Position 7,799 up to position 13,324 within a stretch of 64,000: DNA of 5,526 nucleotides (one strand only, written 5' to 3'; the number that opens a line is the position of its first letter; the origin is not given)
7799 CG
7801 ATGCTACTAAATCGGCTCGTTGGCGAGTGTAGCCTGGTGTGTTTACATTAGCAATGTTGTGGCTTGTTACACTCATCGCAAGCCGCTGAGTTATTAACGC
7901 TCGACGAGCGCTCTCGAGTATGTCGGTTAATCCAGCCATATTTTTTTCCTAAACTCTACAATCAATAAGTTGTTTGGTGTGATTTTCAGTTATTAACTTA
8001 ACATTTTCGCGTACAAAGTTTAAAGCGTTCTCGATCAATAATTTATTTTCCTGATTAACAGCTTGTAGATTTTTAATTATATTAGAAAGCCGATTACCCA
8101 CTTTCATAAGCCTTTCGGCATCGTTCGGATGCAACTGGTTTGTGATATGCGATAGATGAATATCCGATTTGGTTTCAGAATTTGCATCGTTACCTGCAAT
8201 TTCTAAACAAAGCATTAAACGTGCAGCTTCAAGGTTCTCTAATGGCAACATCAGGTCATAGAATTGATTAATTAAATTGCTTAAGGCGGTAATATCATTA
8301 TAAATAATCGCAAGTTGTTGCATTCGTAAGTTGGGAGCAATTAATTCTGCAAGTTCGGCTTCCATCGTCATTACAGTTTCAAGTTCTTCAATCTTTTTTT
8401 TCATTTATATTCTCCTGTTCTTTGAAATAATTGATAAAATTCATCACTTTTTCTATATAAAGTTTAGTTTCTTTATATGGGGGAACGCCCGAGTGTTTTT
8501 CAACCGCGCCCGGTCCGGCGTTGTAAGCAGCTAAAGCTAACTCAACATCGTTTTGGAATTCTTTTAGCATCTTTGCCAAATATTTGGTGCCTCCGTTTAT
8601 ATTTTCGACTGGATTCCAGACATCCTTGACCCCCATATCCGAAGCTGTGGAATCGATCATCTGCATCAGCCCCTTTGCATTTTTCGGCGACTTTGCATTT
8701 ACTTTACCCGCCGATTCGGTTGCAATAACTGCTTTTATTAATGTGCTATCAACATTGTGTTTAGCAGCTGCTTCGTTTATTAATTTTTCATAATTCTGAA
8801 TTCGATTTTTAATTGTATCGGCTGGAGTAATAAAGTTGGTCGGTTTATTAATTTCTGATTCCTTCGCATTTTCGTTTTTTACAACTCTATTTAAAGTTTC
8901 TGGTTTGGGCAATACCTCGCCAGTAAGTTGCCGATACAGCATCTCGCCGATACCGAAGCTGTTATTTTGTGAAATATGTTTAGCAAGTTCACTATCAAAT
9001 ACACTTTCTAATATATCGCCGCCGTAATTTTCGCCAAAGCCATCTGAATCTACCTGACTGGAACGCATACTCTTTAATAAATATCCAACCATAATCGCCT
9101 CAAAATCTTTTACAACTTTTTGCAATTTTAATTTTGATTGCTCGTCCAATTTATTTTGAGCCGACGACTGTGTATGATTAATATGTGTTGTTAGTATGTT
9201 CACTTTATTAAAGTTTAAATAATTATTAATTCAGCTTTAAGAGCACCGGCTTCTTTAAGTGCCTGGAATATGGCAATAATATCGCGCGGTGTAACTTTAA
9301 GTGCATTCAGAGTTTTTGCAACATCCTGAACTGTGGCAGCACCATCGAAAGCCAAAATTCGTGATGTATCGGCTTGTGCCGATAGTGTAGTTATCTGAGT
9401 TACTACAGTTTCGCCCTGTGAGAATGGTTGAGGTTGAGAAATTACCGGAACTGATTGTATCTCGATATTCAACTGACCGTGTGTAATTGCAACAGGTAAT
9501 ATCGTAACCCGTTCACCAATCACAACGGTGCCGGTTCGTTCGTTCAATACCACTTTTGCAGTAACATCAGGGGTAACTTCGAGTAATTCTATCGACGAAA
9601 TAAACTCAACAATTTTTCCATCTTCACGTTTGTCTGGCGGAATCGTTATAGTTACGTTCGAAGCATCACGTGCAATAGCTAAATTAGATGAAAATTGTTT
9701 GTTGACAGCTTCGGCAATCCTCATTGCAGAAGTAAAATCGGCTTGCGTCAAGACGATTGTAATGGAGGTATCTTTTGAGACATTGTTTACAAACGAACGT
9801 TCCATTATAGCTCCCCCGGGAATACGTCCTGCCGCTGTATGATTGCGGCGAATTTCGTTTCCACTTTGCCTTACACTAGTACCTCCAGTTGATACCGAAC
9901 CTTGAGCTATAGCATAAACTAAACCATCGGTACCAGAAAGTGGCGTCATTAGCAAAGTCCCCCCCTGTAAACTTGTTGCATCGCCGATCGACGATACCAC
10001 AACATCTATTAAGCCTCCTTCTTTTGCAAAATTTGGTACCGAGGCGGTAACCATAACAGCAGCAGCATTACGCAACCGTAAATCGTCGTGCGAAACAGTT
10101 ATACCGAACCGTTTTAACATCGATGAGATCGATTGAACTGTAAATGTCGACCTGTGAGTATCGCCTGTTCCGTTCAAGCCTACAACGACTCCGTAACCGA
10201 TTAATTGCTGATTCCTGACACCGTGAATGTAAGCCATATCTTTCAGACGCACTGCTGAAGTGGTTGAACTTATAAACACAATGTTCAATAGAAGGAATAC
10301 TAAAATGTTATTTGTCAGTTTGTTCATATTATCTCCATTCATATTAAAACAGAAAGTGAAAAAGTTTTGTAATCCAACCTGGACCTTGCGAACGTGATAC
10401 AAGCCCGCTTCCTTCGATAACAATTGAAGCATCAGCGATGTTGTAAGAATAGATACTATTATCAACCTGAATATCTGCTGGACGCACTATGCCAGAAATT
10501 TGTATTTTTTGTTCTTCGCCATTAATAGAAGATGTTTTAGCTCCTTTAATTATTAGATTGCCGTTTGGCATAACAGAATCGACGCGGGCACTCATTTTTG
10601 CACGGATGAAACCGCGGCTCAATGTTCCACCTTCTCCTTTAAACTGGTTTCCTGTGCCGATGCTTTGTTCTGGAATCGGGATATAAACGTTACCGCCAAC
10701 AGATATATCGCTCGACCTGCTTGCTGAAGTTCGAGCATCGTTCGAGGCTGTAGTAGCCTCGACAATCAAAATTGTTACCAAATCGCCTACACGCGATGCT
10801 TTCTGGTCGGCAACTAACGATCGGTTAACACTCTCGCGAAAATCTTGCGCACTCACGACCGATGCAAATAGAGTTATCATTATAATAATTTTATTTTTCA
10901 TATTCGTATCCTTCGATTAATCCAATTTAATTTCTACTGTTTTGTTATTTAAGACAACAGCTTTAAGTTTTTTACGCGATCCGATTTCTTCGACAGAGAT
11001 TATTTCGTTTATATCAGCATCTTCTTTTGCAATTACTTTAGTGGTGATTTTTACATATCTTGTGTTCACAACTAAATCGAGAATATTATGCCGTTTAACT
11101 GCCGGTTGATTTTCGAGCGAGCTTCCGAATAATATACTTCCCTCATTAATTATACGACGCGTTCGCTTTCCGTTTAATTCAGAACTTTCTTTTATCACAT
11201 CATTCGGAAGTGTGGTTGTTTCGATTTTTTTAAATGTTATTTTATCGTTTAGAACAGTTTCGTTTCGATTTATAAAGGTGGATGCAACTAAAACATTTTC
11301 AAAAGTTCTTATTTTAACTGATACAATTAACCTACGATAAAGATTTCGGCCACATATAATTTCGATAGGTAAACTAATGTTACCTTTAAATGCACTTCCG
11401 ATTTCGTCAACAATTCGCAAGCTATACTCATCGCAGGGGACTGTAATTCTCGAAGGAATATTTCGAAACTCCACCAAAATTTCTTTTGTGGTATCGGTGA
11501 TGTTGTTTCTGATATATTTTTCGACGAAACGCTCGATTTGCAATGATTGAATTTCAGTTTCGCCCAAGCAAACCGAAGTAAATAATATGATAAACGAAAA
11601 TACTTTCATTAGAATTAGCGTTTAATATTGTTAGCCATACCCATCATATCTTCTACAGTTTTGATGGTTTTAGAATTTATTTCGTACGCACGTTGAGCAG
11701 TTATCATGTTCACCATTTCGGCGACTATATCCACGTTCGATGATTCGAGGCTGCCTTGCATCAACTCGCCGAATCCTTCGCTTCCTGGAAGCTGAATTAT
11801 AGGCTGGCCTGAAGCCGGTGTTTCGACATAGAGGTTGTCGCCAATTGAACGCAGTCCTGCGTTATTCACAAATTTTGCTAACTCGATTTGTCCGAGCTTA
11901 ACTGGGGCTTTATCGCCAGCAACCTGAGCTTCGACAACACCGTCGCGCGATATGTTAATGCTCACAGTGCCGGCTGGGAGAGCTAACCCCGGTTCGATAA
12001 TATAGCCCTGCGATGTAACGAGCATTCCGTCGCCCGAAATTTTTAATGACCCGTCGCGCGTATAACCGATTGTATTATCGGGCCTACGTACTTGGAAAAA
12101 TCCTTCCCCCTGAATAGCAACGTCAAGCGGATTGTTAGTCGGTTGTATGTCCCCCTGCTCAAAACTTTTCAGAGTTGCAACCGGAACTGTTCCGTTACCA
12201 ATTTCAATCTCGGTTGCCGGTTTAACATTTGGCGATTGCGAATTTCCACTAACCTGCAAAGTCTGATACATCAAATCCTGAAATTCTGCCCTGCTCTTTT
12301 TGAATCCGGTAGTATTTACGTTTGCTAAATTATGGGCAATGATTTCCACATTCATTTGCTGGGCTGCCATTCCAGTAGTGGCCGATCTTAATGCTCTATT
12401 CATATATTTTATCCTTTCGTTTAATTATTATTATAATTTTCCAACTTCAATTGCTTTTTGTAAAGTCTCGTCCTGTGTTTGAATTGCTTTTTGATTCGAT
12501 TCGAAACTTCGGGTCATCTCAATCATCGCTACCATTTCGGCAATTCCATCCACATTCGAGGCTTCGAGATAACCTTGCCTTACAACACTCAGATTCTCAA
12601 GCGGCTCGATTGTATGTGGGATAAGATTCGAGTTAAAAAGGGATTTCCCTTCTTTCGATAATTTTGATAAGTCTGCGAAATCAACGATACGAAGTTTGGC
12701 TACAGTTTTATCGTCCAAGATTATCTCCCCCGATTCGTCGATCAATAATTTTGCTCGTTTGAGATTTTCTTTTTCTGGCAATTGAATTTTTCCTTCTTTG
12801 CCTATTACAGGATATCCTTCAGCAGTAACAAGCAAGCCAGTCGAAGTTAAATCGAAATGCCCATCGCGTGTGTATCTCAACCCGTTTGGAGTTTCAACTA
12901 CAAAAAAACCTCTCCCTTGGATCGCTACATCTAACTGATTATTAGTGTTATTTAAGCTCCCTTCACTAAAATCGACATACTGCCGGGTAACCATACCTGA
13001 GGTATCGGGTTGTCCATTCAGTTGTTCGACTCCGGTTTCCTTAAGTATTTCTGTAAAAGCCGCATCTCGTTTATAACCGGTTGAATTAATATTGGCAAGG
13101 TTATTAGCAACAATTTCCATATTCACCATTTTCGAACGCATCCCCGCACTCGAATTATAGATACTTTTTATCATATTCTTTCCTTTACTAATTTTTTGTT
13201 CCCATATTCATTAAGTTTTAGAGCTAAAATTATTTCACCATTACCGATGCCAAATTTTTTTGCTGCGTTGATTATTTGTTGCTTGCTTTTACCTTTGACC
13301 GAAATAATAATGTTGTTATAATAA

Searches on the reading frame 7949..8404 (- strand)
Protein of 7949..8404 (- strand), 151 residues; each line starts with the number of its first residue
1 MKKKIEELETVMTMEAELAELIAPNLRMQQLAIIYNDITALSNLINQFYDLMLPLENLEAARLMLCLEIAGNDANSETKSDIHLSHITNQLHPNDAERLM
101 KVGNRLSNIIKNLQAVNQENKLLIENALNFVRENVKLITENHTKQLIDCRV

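Call 45: search_protein_families(library=pfam, proteins=[window:7949-8404:-], max_evalue=0.00001)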
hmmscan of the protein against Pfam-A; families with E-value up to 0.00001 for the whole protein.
window:7949-8404:- (151 aa): 1 family
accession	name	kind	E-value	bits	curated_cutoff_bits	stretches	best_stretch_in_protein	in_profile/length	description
PF05130.17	FlgN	-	4.4e-12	47.1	30.5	1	1-144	1-135/147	FlgN protein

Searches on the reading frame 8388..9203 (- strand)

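Call 45: search_protein_families(library=pfam, proteins=[window:8388-9203:-], max_evalue=0.00001)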
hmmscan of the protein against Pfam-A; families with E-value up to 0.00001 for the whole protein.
window:8388-9203:- (271 aa): 3 families
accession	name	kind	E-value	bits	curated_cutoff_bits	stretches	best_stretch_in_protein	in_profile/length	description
PF01464.25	SLT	-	4.1e-29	101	21.3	1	141-245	2-112/117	Transglycosylase SLT domain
PF10135.14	Rod-binding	-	5.7e-13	49.6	25.1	1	44-92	1-51/51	Rod binding protein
PF13702.11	Lysozyme_like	-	9.1e-07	29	25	1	134-234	3-98/165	Lysozyme-like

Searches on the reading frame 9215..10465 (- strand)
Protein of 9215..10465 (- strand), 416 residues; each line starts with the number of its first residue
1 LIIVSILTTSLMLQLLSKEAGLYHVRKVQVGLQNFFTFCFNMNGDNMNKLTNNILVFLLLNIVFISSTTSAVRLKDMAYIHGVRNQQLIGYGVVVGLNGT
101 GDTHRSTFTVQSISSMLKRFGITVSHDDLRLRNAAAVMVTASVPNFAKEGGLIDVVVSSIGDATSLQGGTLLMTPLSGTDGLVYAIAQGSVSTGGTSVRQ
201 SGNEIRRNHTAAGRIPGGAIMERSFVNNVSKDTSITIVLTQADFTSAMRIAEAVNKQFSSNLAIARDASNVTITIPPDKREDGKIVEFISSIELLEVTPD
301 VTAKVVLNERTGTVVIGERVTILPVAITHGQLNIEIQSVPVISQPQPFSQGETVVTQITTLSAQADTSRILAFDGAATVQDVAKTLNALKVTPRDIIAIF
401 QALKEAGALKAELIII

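Call 45: search_protein_families(library=pfam, proteins=[window:9215-10465:-], max_evalue=0.00001)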
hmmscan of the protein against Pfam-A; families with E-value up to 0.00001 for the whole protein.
window:9215-10465:- (416 aa): 1 family
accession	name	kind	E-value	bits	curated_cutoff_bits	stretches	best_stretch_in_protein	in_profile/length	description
PF02119.21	FlgI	-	1e-128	429.5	25.3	1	73-415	1-343/343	Flagellar P-ring protein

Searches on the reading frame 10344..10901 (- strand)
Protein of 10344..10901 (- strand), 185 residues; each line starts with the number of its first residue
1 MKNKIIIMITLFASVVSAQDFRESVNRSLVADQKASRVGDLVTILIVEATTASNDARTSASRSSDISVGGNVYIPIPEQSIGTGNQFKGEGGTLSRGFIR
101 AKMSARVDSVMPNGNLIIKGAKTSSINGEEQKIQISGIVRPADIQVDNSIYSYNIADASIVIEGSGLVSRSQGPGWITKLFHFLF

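Call 45: search_protein_families(library=pfam, proteins=[window:10344-10901:-], max_evalue=0.00001)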
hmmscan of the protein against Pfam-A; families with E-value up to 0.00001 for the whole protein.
window:10344-10901:- (185 aa): 1 family
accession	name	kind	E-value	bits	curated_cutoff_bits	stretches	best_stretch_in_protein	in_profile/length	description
PF02107.21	FlgH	-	4.6e-45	153.8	27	1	24-183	11-169/172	Flagellar L-ring protein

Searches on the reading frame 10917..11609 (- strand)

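Call 45: search_protein_families(library=pfam, proteins=[window:10917-11609:-], max_evalue=0.00001)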
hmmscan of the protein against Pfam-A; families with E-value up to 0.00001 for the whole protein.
window:10917-11609:- (230 aa): 2 families
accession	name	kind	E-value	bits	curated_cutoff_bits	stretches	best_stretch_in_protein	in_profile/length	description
PF13144.11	ChapFlgA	-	1.5e-21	77.2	23.8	1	105-227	2-122/122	Chaperone for flagella basal body P-ring formation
PF08666.17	SAF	-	4.3e-06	27.6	21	0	105-163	2-60/63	SAF domain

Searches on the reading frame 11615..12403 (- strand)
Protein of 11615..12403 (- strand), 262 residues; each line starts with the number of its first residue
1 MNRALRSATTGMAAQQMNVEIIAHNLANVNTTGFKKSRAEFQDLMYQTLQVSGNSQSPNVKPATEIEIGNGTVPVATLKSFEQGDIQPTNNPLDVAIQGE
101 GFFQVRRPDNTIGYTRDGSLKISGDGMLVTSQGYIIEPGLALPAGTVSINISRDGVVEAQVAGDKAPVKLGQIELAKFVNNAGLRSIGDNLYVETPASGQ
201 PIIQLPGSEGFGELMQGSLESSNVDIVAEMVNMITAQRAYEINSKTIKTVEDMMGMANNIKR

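Call 45: search_protein_families(library=pfam, proteins=[window:11615-12403:-], max_evalue=0.00001)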
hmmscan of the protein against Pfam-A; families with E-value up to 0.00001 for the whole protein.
window:11615-12403:- (262 aa): 3 families
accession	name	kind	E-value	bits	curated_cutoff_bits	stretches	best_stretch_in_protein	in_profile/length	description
PF22692.1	LlgE_F_G_D1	-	1.2e-23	83.5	27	1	96-159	1-64/64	Flagellar hook protein FlgE/F/G D1 domain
PF06429.18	Flg_bbr_C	-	6.9e-20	70.7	23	1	215-260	1-46/46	Flagellar basal body rod FlgEFG protein C-terminal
PF00460.25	Flg_bb_rod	-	1.8e-10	40.9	20.7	1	5-35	1-31/31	Flagella basal body rod protein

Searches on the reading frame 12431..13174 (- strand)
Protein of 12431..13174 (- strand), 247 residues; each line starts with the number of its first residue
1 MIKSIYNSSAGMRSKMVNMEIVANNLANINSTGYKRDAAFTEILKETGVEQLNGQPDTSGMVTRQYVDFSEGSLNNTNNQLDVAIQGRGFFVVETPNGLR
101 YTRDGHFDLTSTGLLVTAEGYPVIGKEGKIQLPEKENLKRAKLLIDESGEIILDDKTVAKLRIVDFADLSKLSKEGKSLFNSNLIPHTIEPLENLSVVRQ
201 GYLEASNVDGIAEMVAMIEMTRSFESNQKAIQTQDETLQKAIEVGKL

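Call 45: search_protein_families(library=pfam, proteins=[window:12431-13174:-], max_evalue=0.00001)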
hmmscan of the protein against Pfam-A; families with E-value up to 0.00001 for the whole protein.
window:12431-13174:- (247 aa): 3 families
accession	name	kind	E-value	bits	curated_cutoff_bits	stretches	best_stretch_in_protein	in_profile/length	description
PF06429.18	Flg_bbr_C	-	3.8e-18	65.2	23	1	199-243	1-45/46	Flagellar basal body rod FlgEFG protein C-terminal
PF22692.1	LlgE_F_G_D1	-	4.9e-17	62.3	27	1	84-151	1-62/64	Flagellar hook protein FlgE/F/G D1 domain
PF00460.25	Flg_bb_rod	-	8.5e-06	26.1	20.7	0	5-35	1-31/31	Flagella basal body rod protein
